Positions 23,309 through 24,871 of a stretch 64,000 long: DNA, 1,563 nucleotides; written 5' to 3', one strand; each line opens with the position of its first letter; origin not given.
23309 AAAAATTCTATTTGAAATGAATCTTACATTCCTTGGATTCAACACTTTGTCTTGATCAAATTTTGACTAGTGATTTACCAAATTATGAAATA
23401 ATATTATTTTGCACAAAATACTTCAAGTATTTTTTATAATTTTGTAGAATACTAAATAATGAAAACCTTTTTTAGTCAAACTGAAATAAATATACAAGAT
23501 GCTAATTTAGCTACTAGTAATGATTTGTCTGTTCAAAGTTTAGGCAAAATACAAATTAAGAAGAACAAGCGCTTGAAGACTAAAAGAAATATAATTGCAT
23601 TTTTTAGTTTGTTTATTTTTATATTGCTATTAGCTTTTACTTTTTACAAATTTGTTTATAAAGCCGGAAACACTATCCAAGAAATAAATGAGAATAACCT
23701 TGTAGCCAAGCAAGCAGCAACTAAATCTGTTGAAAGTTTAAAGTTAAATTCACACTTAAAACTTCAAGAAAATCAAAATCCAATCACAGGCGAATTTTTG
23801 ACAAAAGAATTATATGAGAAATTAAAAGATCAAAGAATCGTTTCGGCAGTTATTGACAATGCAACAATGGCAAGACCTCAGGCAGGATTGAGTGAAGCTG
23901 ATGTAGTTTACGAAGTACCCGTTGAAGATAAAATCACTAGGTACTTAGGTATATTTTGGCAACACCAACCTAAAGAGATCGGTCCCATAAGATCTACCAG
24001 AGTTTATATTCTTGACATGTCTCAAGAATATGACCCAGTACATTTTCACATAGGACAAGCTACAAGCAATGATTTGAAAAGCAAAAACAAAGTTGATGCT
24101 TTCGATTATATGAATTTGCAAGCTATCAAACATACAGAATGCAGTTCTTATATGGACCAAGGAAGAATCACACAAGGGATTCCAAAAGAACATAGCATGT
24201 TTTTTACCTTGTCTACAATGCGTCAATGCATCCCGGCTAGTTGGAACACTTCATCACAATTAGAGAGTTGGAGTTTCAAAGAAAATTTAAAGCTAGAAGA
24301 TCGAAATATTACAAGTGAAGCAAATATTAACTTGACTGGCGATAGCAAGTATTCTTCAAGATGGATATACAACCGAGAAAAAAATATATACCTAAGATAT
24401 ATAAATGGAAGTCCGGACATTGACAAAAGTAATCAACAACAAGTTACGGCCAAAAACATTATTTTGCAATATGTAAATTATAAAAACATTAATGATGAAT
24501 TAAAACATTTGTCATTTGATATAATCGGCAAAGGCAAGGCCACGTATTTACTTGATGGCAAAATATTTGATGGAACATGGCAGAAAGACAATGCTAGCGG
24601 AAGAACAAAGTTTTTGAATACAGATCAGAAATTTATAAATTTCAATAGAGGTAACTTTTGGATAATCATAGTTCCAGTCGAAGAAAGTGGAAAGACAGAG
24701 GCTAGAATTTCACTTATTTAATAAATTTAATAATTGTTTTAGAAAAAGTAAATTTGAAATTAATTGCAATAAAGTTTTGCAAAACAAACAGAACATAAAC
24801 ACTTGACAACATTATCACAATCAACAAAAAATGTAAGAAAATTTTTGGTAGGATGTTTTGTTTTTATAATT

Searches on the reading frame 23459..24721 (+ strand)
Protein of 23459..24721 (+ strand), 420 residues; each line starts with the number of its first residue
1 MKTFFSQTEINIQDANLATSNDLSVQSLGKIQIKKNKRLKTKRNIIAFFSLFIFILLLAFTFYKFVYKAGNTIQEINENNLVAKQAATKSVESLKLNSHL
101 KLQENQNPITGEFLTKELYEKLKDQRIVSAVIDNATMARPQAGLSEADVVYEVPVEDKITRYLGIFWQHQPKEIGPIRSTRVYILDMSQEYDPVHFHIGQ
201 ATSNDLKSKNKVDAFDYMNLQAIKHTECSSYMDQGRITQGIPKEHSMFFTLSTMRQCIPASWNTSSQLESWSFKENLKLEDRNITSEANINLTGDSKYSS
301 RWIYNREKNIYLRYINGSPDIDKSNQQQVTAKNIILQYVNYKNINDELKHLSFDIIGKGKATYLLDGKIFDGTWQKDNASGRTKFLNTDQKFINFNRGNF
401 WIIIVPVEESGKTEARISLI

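Call 100: search_protein_families(library=pfam, proteins=[window:23459-24721:+], max_evalue=0.00001)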
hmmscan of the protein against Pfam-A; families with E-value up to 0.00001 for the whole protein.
window:23459-24721:+ (420 aa): 2 families
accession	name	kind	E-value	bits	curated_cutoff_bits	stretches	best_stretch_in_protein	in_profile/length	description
PF11258.13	DUF3048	-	1.8e-31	109.8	25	1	118-256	7-140/148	Protein of unknown function (DUF3048) N-terminal domain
PF17479.7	DUF3048_C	-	1.4e-26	93.5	25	1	297-402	8-114/114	Protein of unknown function (DUF3048) C-terminal domain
